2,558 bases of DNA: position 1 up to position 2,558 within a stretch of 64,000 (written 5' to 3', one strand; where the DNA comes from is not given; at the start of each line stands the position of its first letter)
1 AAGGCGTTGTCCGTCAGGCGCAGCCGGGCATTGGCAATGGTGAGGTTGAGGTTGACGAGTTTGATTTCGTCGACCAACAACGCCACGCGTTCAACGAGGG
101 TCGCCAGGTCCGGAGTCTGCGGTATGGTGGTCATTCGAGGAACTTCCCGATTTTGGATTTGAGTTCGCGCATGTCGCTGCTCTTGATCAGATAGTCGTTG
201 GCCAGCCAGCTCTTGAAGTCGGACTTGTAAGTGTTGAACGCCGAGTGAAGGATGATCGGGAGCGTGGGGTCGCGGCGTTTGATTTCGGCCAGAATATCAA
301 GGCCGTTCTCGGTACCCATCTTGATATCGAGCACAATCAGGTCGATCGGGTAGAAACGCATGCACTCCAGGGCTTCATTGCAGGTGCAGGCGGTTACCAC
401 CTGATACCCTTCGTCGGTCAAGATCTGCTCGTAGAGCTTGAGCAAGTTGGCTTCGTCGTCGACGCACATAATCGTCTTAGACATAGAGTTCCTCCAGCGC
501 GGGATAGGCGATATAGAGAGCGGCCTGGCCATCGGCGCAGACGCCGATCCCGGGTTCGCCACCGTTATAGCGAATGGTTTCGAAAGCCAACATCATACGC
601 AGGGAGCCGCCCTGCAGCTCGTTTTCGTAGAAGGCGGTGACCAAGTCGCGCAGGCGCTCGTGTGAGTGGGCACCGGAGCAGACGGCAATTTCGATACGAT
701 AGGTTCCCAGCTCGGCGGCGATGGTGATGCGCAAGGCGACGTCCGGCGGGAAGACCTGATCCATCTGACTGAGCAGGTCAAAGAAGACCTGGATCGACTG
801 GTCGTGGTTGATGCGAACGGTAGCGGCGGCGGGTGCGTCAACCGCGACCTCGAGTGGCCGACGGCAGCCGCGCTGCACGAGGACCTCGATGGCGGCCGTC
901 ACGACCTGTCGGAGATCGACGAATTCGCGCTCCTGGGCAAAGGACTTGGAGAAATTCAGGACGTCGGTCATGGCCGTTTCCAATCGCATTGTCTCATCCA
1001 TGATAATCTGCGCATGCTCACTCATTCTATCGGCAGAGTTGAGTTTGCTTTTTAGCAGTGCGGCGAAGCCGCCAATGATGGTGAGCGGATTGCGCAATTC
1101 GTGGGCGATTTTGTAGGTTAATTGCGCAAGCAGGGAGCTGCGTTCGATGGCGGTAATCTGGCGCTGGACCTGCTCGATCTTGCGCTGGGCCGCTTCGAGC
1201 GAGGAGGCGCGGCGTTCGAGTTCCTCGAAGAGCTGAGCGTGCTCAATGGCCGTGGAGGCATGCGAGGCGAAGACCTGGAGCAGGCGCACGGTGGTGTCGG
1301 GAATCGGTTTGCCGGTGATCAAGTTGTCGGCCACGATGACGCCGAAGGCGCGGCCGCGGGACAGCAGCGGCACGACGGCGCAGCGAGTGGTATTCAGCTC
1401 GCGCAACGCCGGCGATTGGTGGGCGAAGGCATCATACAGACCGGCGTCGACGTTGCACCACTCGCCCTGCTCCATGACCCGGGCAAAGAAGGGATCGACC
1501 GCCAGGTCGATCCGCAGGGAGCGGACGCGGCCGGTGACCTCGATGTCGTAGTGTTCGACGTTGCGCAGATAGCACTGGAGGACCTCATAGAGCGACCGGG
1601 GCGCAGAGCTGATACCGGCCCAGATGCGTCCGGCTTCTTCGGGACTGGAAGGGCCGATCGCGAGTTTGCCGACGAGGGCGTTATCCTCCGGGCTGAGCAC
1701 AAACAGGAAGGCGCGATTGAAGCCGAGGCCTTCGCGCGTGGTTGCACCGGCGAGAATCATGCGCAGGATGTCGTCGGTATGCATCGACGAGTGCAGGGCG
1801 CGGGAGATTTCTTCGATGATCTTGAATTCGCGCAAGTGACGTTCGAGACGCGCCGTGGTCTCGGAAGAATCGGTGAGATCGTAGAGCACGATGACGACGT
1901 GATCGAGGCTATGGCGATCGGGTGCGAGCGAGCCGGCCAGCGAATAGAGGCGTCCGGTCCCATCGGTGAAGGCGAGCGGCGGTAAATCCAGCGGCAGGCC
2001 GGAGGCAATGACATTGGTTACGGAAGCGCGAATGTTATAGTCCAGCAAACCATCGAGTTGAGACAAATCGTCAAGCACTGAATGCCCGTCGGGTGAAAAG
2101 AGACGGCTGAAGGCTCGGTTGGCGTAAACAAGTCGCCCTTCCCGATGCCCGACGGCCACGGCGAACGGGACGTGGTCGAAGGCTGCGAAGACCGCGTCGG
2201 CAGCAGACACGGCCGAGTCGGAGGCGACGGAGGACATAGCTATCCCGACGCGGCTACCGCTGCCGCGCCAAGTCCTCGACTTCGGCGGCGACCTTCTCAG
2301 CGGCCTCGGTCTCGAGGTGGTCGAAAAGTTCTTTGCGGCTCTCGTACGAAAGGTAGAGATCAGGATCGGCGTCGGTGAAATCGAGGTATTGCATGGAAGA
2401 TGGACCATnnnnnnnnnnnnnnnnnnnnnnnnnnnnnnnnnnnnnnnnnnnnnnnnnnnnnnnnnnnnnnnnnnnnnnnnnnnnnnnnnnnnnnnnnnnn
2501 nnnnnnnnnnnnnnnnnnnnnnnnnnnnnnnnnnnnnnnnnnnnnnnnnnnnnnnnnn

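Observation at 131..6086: c-di-GMP PilZ pair plus unknown proteins and a two-component system appended downstream of fliA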

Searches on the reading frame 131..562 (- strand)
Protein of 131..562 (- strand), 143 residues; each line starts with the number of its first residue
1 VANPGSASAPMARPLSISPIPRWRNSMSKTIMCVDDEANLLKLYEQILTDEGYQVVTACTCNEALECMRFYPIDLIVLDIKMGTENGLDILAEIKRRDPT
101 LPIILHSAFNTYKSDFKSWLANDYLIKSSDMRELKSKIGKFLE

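Call 3: search_protein_families(library=pfam, proteins=[window:131-562:-], max_evalue=0.01)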
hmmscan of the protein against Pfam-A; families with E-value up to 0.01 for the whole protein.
window:131-562:- (143 aa): 3 families
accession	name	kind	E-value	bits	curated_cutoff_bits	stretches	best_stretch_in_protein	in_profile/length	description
PF00072.30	Response_reg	-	2.1e-23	83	30.2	1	31-138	1-110/111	Response regulator receiver domain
PF20274.4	cREC_REC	-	4.9e-05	24.4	27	1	33-113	4-79/88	Cyclic-phosphate processing Receiver domain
PF03709.21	OKR_DC_1_N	-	0.00074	20.2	29.3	1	47-107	12-70/111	Orn/Lys/Arg decarboxylase, N-terminal domain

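Call 6: search_protein_families(library=ncbifam, proteins=[window:131-562:-], max_evalue=0.01)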
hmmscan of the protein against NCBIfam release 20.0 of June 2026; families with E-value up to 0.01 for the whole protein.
window:131-562:- (143 aa): 92 families (the best 25 are shown)
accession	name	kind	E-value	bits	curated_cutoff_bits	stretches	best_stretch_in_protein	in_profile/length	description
NF008469.0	PRK11361.1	equivalog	3.4e-16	59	714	1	29-140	5-118/461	acetoacetate metabolism transcriptional regulator AtoC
NF045944.1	ResRegRpaBCyano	equivalog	4e-16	59.1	330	1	33-141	2-111/229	response regulator transcription factor RpaB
NF011695.0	PRK15115.1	equivalog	1.2e-15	57.3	763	1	28-110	6-88/445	two-component system response regulator GlrR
NF051870.1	NAssimRespRegNtrX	equivalog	9.3e-15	54.4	600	1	30-110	3-85/452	nitrogen assimilation response regulator NtrX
TIGR01818.1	ntrC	equivalog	1.5e-14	53.6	558.6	1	31-135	1-107/463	nitrogen regulation protein NR(I)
NF053512.1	nitric_RR_NosR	exception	2.6e-14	53.1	400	1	31-105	1-75/422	response regulator c-di-GMP phosphodiesterase, NosR family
NF052313.1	T9SS_RR_PorX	equivalog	2.1e-13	49.9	300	1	30-106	2-78/513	T9SS response regulator signal transducer PorX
NF012227.0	AdeR_RR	equivalog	3.2e-13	49.7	340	1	26-110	9-92/239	efflux system response regulator transcription factor AdeR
NF007969.0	PRK10693.1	equivalog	3.2e-13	49.4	329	1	27-112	6-91/337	two-component system response regulator RssB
NF007689.0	PRK10365.1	equivalog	3.3e-13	49.2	760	1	30-140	7-119/441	sigma-54-dependent response regulator transcription factor ZraR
NF045717.1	DVU0259_DivK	exception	3.9e-13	49.6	160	1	27-121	1-97/117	DVU0259 family response regulator domain-containing protein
NF008199.0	PRK10955.1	equivalog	5.8e-13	49.3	341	1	30-139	3-112/232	envelope stress response regulator transcription factor CpxR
NF053854.1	RespRegPhoBBctds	equivalog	7.9e-13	48.3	270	1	31-139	1-112/225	two-component system response regulator PhoB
NF040534.1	resp_reg_YycF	equivalog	8.4e-13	48.1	340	1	29-138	1-111/231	response regulator YycF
NF000401.1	vanR-A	exception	1e-12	48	500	1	27-136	1-111/231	vancomycin resistance response regulator transcription factor VanR-A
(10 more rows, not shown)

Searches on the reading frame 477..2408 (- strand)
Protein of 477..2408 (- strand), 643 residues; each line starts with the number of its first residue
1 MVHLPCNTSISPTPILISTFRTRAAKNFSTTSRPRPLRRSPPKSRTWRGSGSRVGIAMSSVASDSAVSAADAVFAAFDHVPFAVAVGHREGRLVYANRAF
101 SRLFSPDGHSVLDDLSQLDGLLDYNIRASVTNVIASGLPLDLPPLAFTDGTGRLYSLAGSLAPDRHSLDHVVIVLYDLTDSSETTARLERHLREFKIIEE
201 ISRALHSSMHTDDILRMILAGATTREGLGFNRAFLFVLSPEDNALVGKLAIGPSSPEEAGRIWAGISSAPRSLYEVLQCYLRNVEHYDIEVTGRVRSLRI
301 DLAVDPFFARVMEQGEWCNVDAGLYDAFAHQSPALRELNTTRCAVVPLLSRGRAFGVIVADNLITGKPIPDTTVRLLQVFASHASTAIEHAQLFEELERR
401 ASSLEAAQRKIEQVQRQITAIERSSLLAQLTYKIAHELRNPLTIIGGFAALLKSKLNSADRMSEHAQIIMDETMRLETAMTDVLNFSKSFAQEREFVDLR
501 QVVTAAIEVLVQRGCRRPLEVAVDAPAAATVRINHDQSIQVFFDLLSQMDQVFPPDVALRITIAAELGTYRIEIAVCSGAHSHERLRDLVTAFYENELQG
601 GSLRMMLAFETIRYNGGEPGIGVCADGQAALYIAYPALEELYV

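Call 3: search_protein_families(library=pfam, proteins=[window:477-2408:-], max_evalue=0.01)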
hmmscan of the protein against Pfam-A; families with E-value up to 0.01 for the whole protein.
window:477-2408:- (643 aa): 6 families
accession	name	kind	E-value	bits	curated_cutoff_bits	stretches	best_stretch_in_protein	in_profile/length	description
PF00512.31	HisKA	-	8.8e-11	42.1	26.9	1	428-488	3-62/66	His Kinase A (phospho-acceptor) domain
PF01590.32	GAF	-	2.2e-08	35.1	22.4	1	301-388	49-133/133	GAF domain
PF13492.12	GAF_3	-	5e-07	30.6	27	1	330-390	70-129/129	GAF domain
PF13185.12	GAF_2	-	1.3e-06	29.1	28.6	1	293-389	43-136/136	GAF domain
PF13188.13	PAS_8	-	5.9e-05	23.3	21.8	1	75-119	5-47/65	PAS domain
PF08448.16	PAS_4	-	0.00052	20.6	23.1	1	77-181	1-108/110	PAS fold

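Call 6: search_protein_families(library=ncbifam, proteins=[window:477-2408:-], max_evalue=0.01)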
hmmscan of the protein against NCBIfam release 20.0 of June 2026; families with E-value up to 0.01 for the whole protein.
window:477-2408:- (643 aa): 39 families (the best 25 are shown)
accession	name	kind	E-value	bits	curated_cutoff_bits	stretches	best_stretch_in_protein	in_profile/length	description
NF046044.1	PnpS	equivalog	1.3e-16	60.6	400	1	434-548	177-296/390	two-component system histidine kinase PnpS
NF008468.0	PRK11360.1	equivalog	2.4e-15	55.9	646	1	412-618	381-589/616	two-component system sensor histidine kinase AtoS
NF007688.0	PRK10364.1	equivalog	5.4e-13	48.5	479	1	408-618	221-432/460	two-component system sensor histidine kinase ZraS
TIGR02966.1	phoR_proteo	equivalog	2.7e-10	39.8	334.2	1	416-572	102-264/333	phosphate regulon sensor histidine kinase PhoR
NF047466.1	hybrid_RR_LvrB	exception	3e-09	36.5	500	1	396-547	122-273/377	hybrid histidine kinase/response regulator LvrB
NF053867.1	SprKinKinDBac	equivalog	3.3e-09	35.7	775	1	414-617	273-477/500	sporulation kinase KinD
NF040691.1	MtrAB_MtrB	equivalog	3.1e-08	33.1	450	1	411-536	254-384/507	MtrAB system histidine kinase MtrB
NF041947.1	LuxQ_Vibrio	equivalog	5.6e-08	31.1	1200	1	420-548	465-598/843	quorum-sensing autoinducer 2 sensor kinase/phosphatase LuxQ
NF007793.0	PRK10490.1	equivalog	6.1e-08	31.1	1123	1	338-576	592-815/895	two-component system sensor histidine kinase KdpD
NF050805.1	CellDivHKDivJCaul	equivalog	8.5e-08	30.9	1000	1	418-576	289-454/531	cell cycle sensor histidine kinase DivJ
NF033091.0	HK_VanS_ACDEFG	equivalog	1.7e-07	30.7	400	1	390-595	39-247/293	vancomycin resistance histidine kinase VanS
NF046020.1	HisKinCckABruc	equivalog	6e-07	27.7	1000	1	63-135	337-411/868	cell cycle histidine kinase CckA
NF008312.0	PRK11100.1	equivalog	1.4e-06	27.4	356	1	399-549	231-381/477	two-component system sensor histidine kinase CreC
NF010411.0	PRK13837.1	equivalog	1.7e-06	26.3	647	1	412-562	435-585/828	two-component system VirA-like sensor kinase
NF008293.1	PRK11073.1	equivalog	3.2e-06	26.6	240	1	363-553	70-253/349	nitrogen regulation protein NR(II)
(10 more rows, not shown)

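Call 88: search_protein_families(library=pfam, alignment_id=A8, max_evalue=0.1)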
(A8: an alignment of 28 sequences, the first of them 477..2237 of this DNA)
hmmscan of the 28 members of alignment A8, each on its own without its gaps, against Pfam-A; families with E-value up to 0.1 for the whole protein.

A. member 1, window:477-2237:- (586 aa): 8 families
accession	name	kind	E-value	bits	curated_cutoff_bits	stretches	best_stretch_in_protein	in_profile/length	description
PF00512.31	HisKA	-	6.8e-11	42.5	26.9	1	371-431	3-62/66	His Kinase A (phospho-acceptor) domain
PF01590.32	GAF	-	1.8e-08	35.4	22.4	1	243-331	48-133/133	GAF domain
PF13492.12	GAF_3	-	4.3e-07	30.8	27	1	273-333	70-129/129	GAF domain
PF13185.12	GAF_2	-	1.1e-06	29.3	28.6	1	236-332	43-136/136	GAF domain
PF13188.13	PAS_8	-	5.2e-05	23.4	21.8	1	18-62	5-47/65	PAS domain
PF08448.16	PAS_4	-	0.00044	20.9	23.1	1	20-124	1-108/110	PAS fold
PF11849.14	DUF3369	-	0.02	15.6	27.2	1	308-340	136-168/168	Domain of unknown function (DUF3369)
PF23921.1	DUF7260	-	0.031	14.1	27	1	298-371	95-166/242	Domain of unknown function (DUF7260)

B. families by the number of members that match (of 28 scanned): 23 families
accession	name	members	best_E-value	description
PF00512.31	HisKA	28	5.8e-18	His Kinase A (phospho-acceptor) domain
PF13185.12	GAF_2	28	3.7e-15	GAF domain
PF13492.12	GAF_3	28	4.6e-15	GAF domain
PF01590.32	GAF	28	1.7e-14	GAF domain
PF08448.16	PAS_4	10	3.3e-11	PAS fold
PF13426.13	PAS_9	9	7.4e-10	PAS domain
PF00989.32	PAS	9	6.9e-09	PAS fold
PF13188.13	PAS_8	7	3.6e-06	PAS domain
PF11849.14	DUF3369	7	0.0023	Domain of unknown function (DUF3369)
PF13596.12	PAS_10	2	0.0016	PAS domain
PF19256.4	LAIKA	2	0.023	LAIKA domain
PF23400.1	CARF_Card1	1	0.0032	Card1 CARF domain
PF19775.4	DUF6261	1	0.0052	Family of unknown function (DUF6261)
PF13286.11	HD_assoc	1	0.0082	Phosphohydrolase-associated domain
PF07568.18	HisKA_2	1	0.018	Histidine kinase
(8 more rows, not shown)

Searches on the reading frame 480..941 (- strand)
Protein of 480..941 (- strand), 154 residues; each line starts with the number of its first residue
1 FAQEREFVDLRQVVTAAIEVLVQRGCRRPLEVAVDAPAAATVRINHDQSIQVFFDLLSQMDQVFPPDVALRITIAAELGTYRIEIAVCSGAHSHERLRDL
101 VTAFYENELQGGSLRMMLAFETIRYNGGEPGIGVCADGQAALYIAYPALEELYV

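Call 34: search_protein_families(library=pfam, proteins=[window:480-941:-], max_evalue=10)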
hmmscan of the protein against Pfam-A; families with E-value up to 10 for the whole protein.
seq(154 aa): 0 families
